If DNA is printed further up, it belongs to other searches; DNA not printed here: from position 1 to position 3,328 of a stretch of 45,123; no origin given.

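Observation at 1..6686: Candidate uncharacterised anti-phage operon: MazG-like NTPase, Vsr-nuclease/SF2 helicase, SAM methyltransferase and DUF4365-nuclease/RecD-like helicase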

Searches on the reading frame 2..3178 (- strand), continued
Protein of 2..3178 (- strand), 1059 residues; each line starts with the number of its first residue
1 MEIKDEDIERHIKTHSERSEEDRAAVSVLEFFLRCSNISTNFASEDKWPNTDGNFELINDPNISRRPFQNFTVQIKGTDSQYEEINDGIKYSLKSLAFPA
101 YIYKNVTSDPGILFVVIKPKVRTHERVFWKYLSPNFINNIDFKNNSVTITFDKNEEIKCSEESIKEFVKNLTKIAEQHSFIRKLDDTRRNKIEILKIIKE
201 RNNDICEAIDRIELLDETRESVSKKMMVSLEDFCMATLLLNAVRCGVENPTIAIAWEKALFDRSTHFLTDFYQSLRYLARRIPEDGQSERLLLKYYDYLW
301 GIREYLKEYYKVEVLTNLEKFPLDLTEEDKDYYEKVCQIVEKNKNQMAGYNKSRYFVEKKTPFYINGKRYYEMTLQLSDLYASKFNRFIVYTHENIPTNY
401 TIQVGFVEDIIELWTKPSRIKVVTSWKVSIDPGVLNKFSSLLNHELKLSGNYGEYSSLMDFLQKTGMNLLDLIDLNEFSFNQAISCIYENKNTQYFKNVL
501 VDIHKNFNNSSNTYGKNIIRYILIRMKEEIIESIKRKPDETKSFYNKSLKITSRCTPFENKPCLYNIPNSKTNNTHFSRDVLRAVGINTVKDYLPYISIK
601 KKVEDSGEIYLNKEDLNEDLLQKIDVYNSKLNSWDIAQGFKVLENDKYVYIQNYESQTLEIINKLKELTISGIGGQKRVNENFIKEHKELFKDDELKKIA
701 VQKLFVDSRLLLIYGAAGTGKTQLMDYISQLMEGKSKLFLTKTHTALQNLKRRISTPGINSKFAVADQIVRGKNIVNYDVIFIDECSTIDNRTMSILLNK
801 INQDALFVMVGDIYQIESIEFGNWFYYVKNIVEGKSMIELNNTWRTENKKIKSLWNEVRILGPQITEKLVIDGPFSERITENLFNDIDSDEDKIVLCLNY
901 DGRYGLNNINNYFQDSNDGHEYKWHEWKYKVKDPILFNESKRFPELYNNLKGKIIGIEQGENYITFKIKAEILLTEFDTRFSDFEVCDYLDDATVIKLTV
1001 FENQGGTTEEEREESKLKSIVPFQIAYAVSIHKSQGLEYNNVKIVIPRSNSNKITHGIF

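Call 85: find_related_loci(query=A9, collection=metagenome_contigs, flank=8000)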
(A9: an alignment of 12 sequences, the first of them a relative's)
Query A9 (1105 aa) in metagenome_contigs; peptide patterns used: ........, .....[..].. (x = any residue, [..] = any of these).
600 stretches matched a pattern (row limit reached: there are more); 154 encode a relative of the query (tblastn E <= 1e-3); the best 80 are kept; 80 distinct loci.
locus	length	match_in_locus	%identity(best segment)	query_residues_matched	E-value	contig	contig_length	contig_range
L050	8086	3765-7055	53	6-1103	0e+0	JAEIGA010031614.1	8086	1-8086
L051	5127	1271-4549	50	8-1103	0e+0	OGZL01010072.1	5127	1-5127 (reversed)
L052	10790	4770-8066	50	2-1101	0e+0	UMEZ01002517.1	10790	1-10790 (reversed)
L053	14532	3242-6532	48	8-1104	0e+0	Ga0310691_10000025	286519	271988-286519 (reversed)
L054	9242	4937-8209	49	6-1103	0e+0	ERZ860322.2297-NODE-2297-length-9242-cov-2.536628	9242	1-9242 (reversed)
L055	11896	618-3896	48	5-1104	0e+0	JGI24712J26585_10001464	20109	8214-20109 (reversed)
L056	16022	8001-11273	48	6-1103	0e+0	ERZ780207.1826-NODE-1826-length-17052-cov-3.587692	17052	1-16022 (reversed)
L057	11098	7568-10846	49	6-1103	0e+0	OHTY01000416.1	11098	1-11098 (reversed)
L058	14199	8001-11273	48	7-1104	0e+0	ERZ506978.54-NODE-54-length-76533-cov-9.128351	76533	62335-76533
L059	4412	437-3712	48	5-1103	0e+0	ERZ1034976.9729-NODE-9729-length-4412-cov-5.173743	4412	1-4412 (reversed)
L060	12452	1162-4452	47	4-1103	0e+0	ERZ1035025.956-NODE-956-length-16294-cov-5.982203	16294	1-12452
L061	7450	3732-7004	48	7-1104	0e+0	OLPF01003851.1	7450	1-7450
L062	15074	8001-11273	48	7-1104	0e+0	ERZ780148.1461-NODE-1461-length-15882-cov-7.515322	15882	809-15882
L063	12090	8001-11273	48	7-1104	0e+0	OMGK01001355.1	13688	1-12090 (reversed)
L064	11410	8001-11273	48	7-1104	0e+0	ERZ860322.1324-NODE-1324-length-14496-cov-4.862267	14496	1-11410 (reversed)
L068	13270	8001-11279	48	6-1103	0e+0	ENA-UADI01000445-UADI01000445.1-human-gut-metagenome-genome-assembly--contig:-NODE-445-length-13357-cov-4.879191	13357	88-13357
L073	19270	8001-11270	46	6-1104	0e+0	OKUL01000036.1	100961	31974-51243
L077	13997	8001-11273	48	7-1104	0e+0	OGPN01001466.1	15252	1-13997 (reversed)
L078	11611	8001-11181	46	5-1072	0e+0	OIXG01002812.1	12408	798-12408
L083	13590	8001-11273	48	7-1104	0e+0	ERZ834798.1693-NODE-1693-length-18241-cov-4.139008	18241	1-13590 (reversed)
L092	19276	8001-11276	48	6-1104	0e+0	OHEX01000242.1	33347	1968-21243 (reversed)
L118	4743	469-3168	33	207-1105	1e-140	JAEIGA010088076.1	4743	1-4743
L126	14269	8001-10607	33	205-1083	2e-135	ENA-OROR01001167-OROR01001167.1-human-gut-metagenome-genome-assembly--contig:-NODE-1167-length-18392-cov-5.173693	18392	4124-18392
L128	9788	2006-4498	35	263-1105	7e-135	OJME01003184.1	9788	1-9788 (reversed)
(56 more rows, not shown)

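Call 88: search_protein_families(library=pfam, proteins=[L073:1077-3803:+, L073:3799-4731:+, L073:4744-5352:+, L073:5359-7851:+, L073:7974-11282:+, L073:11388-12527:+, L073:12573-13757:+, L073:13785-15236:+, L073:15620-17341:+, L073:17358-18749:+], max_evalue=0.0001)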
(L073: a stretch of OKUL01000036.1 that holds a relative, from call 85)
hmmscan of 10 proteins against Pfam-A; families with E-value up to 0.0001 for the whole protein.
L073:1077-3803:+ (909 aa): 8 families
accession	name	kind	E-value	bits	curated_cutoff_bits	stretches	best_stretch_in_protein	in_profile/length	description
PF13086.12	AAA_11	-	4.2e-27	96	27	1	185-539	2-255/257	AAA domain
PF13087.12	AAA_12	-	1.4e-23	83.9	27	1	564-724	4-191/195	AAA domain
PF13245.12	AAA_19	-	5.1e-14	53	25.1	1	189-537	1-132/134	AAA domain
PF13604.12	AAA_30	-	1.6e-13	51.2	27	1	186-247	3-66/191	AAA domain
PF01443.25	Viral_helicase1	-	1.4e-12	48.3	21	0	492-546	52-109/228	Viral superfamily 1 RNA helicase core domain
PF10881.14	DUF2726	-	2.5e-10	40.6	24.7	1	784-906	7-125/126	Protein of unknown function (DUF2726)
PF09848.15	SLFN-g3_helicase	-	7.5e-07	29.2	24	1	200-275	2-74/354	Schlafen group 3, DNA/RNA helicase domain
PF13538.12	UvrD_C_2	-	1.2e-05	25.5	27.4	1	677-724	4-52/52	UvrD-like helicase C-terminal domain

L073:3799-4731:+ (311 aa): 2 families
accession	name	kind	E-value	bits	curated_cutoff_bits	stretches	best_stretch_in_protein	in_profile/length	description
PF01844.29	HNH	-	6.8e-14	52.2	21.4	1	259-306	1-46/47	HNH endonuclease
PF14279.12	HNH_5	-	3.1e-11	43.5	27.5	1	259-308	1-47/56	HNH endonuclease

L073:4744-5352:+ (203 aa): 6 families
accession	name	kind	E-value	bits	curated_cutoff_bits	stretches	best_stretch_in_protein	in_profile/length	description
PF13649.12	Methyltransf_25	-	2.9e-13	50.7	27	1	49-137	1-97/97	Methyltransferase domain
PF08242.18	Methyltransf_12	-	5.9e-11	43.4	30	1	50-139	1-98/98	Methyltransferase domain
PF08241.18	Methyltransf_11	-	1.3e-09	39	21.2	1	50-140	1-94/95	Methyltransferase domain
PF13489.12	Methyltransf_23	-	4.8e-09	36.6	27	1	38-141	15-116/164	Methyltransferase domain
PF05891.18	Methyltransf_PK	-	7.9e-06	26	27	1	45-140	55-158/218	AdoMet dependent proline di-methyltransferase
PF03848.20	TehB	-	1.5e-05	24.9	20.4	1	44-135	30-126/193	Tellurite resistance protein TehB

L073:5359-7851:+ (831 aa): 3 families
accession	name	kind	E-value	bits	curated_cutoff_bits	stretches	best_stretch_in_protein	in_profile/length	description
PF04851.21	ResIII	-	3.6e-19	69.7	22.5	1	236-372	2-161/164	Type III restriction enzyme, res subunit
PF00271.37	Helicase_C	-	2.1e-10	41.3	23.5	1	457-551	12-108/110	Helicase conserved C-terminal domain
PF00270.35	DEAD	-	6.8e-05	23.1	26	0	240-313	2-71/167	DEAD/DEAH box helicase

L073:7974-11282:+ (1103 aa): 6 families
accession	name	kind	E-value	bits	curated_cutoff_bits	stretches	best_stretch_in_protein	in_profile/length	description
PF13604.12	AAA_30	-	5.6e-18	65.8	27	1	699-862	8-171/191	AAA domain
PF01443.25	Viral_helicase1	-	7.6e-14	52.5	21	2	712-820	2-101/228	Viral superfamily 1 RNA helicase core domain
PF13245.12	AAA_19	-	9.3e-13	48.9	25.1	1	706-818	9-131/134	AAA domain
PF13538.12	UvrD_C_2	-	4e-11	43.1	27.4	1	1021-1065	2-49/52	UvrD-like helicase C-terminal domain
PF09848.15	SLFN-g3_helicase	-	1.3e-06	28.4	24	0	709-791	2-93/354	Schlafen group 3, DNA/RNA helicase domain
PF02562.22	PhoH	-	1.2e-05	25.3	27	0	780-817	122-159/205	PhoH-like protein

L073:11388-12527:+ (380 aa): 1 family
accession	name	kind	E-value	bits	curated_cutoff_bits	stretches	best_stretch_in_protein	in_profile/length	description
PF02595.20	Gly_kinase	-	5.8e-145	483.3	23.3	1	3-377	1-371/372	Glycerate kinase family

L073:12573-13757:+ (395 aa): 1 family
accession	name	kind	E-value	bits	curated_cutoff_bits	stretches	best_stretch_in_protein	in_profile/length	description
PF09903.14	DUF2130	-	1.1e-88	297.3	26.7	1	126-384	3-255/255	Uncharacterized protein conserved in bacteria (DUF2130)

L073:13785-15236:+ (484 aa): 2 families
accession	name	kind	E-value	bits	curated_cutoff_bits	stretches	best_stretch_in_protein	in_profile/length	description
PF13304.12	AAA_21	-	6.3e-09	36.8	27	1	359-418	238-300/304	AAA domain, putative AbiEii toxin, Type IV TA system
PF02463.25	SMC_N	-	3.2e-06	27.2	40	0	58-79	23-44/220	RecF/RecN/SMC N terminal domain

L073:15620-17341:+ (574 aa): 4 families
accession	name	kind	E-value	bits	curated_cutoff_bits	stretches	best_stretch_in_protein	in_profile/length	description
PF00664.28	ABC_membrane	-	2.1e-47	162.6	28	1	19-291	2-273/274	ABC transporter transmembrane region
PF00005.33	ABC_tran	-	3e-32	112.5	25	1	355-504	1-137/137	ABC transporter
PF02463.25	SMC_N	-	6.9e-10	39.2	40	1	395-548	110-213/220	RecF/RecN/SMC N terminal domain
PF13401.12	AAA_22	-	3.7e-05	24.5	27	0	366-521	6-104/130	AAA domain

L073:17358-18749:+ (464 aa): 1 family
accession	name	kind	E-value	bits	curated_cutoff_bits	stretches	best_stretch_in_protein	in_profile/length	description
PF01554.23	MatE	-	1.4e-43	148.8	24.9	2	27-194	1-161/161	MatE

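Call 91: search_protein_families(library=pfam, proteins=[L083:3965-5638:+, L068:150-2879:+, L092:850-4098:+, L126:4714-7935:+, L077:7027-7905:+, L128:950-1672:+, L078:5655-7232:+, L064:7226-7954:+], max_evalue=0.00001)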
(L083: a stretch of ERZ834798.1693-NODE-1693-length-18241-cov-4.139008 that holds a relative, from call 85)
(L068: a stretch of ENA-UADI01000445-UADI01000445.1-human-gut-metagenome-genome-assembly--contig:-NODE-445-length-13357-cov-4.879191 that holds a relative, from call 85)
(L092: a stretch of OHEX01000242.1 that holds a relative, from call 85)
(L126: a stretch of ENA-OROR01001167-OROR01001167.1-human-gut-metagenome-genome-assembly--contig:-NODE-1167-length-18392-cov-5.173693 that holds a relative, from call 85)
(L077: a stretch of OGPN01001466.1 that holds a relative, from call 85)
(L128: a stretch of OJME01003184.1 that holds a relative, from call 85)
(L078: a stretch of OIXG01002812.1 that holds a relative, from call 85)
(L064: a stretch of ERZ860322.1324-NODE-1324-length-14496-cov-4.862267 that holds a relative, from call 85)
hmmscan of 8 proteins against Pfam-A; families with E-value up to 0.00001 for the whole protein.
L083:3965-5638:+ (558 aa): 1 family
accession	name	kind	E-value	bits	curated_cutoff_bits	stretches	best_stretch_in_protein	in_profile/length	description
PF01420.25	Methylase_S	-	1.5e-22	81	22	2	248-421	1-154/168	Type I restriction modification DNA specificity domain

L068:150-2879:+ (910 aa): 2 families
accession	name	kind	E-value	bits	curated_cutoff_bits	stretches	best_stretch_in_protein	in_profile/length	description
PF02384.22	N6_Mtase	-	3.6e-97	325.9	20.4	1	151-461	3-309/311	N-6 DNA Methylase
PF12161.14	HsdM_N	-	5.8e-17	63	24.5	1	10-136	3-135/135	HsdM N-terminal domain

L092:850-4098:+ (1083 aa): 5 families
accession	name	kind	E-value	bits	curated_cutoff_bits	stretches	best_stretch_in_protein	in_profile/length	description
PF08463.15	EcoEI_R_C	-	9.6e-35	120.5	24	1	918-1079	1-163/163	EcoEI R protein C-terminal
PF04851.21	ResIII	-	2.9e-34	118.8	22.5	1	380-561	2-163/164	Type III restriction enzyme, res subunit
PF18766.7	SWI2_SNF2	-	9e-18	65.2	26.7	1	385-588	1-187/221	SWI2/SNF2 ATPase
PF00271.37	Helicase_C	-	4.7e-09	36.9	23.5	1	654-770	4-109/110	Helicase conserved C-terminal domain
PF00270.35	DEAD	-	4.5e-08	33.4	26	1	392-533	6-144/167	DEAD/DEAH box helicase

L126:4714-7935:+ (1074 aa): 6 families
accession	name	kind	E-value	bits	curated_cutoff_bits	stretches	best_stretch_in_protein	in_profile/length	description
PF12008.13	EcoR124_C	-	1.3e-70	238.4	23.1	1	770-1033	1-260/260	Type I restriction and modification enzyme - subunit R C terminal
PF22679.2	T1R_D3-like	-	2.2e-60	204.1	27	1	584-749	2-158/158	Type I restriction enzyme subunit R domain 3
PF18766.7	SWI2_SNF2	-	2e-53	181.8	26.7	1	293-519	1-205/221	SWI2/SNF2 ATPase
PF04313.20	HSDR_N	-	8.6e-47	160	25.1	1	29-222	1-197/198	Type I restriction enzyme R protein N terminus (HSDR_N)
PF04851.21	ResIII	-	1.4e-40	139.4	22.5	1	288-457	2-163/164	Type III restriction enzyme, res subunit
PF00270.35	DEAD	-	7.9e-10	39.2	26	1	325-457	21-161/167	DEAD/DEAH box helicase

L077:7027-7905:+ (293 aa): 1 family
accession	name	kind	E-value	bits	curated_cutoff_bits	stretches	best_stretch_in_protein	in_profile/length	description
PF19952.5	DUF6414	-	1e-29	104.7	25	1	1-290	1-283/283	Domain of unknown function (DUF6414)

L128:950-1672:+ (241 aa): 1 family
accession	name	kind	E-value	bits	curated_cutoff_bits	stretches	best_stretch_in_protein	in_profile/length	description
PF01863.23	YgjP-like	-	3.8e-55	187.5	26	1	23-235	1-206/207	YgjP-like, metallopeptidase domain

L078:5655-7232:+ (526 aa): 5 families
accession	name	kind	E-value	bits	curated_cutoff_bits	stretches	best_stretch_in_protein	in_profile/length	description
PF13304.12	AAA_21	-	4.3e-13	50.4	27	1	304-378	232-304/304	AAA domain, putative AbiEii toxin, Type IV TA system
PF13175.12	AAA_15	-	8.1e-12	45.9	32.1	1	1-101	1-89/374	AAA ATPase domain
PF02463.25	SMC_N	-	1.4e-08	34.9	40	1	28-393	25-217/220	RecF/RecN/SMC N terminal domain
PF00005.33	ABC_tran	-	1.7e-08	35.6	25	0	23-94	7-79/137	ABC transporter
PF13476.12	AAA_23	-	2.1e-07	32.2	27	1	5-72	1-64/201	AAA domain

L064:7226-7954:+ (243 aa): 0 families
